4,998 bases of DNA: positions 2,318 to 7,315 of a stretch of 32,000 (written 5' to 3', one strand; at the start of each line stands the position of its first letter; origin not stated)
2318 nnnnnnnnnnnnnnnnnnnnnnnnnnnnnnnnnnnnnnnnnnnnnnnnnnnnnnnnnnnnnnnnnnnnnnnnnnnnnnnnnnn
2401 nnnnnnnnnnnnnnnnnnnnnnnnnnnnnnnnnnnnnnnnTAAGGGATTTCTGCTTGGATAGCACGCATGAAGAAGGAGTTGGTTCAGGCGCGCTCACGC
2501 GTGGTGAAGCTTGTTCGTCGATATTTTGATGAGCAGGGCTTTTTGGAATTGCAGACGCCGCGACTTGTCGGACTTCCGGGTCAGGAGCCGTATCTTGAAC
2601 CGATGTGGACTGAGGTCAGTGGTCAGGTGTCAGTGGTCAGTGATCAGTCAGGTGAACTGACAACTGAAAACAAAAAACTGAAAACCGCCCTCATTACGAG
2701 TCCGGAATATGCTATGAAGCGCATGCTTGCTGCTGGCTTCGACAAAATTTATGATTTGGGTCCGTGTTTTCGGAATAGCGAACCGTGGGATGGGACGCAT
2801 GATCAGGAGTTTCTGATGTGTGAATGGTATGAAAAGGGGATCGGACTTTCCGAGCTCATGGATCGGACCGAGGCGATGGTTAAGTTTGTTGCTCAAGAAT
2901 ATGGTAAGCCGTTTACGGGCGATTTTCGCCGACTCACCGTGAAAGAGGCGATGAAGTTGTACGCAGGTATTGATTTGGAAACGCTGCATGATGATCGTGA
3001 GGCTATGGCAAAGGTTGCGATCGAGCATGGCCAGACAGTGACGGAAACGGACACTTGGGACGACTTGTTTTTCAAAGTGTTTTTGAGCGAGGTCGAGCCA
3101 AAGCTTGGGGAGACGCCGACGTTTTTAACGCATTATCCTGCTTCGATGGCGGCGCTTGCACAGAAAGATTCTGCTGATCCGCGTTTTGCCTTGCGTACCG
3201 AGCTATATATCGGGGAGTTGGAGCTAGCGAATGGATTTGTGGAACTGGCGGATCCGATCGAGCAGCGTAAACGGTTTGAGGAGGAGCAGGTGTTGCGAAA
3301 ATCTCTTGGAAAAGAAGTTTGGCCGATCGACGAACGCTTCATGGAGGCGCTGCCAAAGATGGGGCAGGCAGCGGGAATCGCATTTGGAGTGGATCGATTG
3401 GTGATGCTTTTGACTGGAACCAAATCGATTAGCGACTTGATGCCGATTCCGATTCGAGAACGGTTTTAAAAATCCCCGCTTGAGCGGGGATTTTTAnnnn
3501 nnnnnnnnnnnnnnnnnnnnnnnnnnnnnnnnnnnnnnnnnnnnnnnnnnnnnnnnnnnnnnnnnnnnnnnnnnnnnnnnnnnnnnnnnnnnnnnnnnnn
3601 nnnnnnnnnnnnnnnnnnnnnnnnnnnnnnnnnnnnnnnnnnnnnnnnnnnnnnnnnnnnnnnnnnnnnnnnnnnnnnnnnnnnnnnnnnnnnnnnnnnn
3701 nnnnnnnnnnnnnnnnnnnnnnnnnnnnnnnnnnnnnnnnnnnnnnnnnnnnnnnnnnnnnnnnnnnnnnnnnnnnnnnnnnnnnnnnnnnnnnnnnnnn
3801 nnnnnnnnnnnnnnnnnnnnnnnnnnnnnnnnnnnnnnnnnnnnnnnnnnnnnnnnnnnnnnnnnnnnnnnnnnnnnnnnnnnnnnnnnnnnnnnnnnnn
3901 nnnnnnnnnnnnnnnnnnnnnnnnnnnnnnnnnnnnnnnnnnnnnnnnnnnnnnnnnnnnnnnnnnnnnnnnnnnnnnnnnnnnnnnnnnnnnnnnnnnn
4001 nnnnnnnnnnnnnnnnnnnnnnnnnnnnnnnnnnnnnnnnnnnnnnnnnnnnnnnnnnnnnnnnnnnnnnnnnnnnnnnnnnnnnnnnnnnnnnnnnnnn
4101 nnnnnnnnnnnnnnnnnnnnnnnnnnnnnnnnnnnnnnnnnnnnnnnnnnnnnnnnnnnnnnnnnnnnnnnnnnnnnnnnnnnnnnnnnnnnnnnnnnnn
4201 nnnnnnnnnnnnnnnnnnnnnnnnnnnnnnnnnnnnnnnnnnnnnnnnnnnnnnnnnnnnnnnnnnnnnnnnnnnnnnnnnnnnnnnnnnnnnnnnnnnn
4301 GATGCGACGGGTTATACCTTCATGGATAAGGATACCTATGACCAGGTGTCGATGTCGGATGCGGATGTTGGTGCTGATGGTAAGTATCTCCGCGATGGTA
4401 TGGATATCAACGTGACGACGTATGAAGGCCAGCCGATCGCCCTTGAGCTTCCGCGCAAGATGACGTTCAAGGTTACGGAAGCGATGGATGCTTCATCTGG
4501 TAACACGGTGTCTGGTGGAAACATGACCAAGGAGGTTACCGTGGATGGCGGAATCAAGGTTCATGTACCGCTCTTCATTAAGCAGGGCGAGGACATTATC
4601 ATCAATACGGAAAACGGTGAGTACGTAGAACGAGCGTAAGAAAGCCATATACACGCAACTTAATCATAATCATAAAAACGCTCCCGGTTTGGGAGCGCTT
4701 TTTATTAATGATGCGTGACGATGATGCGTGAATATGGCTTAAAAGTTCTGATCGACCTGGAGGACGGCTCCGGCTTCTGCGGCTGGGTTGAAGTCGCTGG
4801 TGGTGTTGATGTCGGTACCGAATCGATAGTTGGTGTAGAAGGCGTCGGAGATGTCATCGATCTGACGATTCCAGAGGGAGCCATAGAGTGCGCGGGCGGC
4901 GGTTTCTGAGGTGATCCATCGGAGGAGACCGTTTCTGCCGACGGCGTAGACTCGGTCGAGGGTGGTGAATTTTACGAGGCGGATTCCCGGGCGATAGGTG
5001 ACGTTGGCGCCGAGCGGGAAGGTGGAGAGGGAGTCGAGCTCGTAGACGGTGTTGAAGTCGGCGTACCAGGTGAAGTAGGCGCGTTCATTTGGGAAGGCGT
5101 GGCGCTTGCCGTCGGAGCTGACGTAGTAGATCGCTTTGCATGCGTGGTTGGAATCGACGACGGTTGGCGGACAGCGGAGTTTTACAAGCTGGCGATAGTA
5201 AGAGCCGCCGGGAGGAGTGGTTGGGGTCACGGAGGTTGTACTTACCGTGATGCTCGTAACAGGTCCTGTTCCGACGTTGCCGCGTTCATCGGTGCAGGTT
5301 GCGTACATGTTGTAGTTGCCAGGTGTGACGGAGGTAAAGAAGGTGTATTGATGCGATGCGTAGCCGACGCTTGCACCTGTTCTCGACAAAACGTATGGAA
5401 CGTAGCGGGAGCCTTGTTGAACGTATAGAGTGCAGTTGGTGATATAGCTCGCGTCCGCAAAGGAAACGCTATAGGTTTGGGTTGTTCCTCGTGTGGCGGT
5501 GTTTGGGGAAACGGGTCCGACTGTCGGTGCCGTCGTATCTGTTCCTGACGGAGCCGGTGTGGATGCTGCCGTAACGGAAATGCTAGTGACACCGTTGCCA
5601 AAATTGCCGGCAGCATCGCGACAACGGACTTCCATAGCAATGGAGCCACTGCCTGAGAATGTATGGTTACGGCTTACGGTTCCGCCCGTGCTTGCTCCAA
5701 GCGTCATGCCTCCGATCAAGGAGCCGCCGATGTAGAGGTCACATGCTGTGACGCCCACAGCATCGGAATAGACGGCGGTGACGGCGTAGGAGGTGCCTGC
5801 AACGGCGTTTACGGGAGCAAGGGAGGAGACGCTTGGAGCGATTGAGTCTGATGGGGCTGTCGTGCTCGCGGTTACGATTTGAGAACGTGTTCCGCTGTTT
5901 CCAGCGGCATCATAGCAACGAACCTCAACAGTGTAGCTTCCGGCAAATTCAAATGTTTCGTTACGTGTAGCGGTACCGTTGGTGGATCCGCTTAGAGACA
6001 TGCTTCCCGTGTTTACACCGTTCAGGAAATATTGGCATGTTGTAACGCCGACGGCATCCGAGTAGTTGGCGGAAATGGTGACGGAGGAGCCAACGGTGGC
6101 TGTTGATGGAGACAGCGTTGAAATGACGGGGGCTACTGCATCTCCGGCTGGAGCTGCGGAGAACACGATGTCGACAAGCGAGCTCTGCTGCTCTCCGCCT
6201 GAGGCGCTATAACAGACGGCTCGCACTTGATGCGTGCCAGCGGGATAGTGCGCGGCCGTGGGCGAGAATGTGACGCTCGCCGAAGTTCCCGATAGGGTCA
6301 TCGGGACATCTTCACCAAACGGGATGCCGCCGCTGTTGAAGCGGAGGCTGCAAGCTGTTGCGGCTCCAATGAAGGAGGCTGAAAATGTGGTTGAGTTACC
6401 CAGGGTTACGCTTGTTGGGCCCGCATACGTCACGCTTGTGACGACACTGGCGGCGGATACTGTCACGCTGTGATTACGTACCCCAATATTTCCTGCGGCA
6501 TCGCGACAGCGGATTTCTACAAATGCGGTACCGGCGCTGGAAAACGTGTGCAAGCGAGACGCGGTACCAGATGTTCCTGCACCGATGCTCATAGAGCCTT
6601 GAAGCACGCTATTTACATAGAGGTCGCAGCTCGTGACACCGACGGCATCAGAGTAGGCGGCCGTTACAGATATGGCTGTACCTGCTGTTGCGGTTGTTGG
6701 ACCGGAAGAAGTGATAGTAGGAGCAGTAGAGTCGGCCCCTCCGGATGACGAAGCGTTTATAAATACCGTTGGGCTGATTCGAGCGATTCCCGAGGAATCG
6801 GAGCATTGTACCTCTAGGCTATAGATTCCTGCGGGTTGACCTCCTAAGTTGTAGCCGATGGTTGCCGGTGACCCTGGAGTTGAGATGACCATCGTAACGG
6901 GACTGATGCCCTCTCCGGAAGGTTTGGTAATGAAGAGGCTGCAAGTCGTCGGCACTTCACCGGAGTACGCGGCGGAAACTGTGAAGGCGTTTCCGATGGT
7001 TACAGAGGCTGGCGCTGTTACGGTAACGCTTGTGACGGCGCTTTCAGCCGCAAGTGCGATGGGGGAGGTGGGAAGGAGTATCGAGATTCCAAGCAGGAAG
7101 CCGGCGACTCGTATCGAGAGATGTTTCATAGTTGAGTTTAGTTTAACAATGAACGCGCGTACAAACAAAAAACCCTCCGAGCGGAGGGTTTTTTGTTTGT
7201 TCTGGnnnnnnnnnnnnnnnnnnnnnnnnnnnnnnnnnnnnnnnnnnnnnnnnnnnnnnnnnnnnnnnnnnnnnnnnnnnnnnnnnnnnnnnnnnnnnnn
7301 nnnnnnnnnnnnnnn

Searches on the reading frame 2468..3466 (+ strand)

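Call 56: search_protein_families(library=pfam, proteins=[window:2468-3466:+], max_evalue=0.001)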
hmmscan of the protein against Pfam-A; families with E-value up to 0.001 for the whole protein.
window:2468-3466:+ (333 aa): 1 family
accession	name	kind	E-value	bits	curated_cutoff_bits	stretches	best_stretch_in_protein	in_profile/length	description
PF00152.25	tRNA-synt_2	-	4.7e-48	164.3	25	1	3-328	19-305/308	tRNA synthetases class II (D, K and N)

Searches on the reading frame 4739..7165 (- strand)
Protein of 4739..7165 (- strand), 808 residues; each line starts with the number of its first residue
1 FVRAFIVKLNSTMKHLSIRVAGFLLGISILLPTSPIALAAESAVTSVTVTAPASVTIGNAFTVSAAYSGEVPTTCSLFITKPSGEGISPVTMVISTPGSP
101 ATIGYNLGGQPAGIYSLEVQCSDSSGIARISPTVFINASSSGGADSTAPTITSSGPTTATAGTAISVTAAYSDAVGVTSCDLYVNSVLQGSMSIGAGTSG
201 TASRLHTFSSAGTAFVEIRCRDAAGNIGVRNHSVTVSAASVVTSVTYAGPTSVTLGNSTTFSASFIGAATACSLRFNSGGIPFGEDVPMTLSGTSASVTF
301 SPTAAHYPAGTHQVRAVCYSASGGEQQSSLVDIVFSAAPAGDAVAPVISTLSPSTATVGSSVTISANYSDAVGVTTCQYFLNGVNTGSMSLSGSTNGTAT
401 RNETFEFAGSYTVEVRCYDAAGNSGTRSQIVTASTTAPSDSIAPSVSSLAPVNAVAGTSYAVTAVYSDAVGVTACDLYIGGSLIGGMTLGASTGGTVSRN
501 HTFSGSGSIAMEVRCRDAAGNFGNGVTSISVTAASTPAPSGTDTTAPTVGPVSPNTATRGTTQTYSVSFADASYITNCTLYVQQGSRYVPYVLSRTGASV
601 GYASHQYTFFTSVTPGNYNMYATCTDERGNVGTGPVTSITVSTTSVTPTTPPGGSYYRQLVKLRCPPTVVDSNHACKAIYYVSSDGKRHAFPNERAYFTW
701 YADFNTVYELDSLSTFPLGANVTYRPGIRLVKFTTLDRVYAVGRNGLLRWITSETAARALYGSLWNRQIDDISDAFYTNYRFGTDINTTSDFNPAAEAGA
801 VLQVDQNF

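Call 56: search_protein_families(library=pfam, proteins=[window:4739-7165:-], max_evalue=0.001)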
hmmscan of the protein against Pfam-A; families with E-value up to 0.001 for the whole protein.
window:4739-7165:- (808 aa): 4 families
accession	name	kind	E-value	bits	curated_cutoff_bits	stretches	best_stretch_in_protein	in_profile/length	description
PF17957.7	Big_7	-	2e-11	44.8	24.1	1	346-415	1-70/70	Bacterial Ig domain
PF15418.12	DUF4625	-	1.3e-05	25.9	27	0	611-632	101-122/131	Domain of unknown function (DUF4625)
PF19077.6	Big_13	-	1.7e-05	25.7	27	0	363-429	32-95/102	Bacterial Ig-like domain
PF07495.19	Y_Y_Y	-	0.00092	19.5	26.6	0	408-427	37-56/65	Y_Y_Y domain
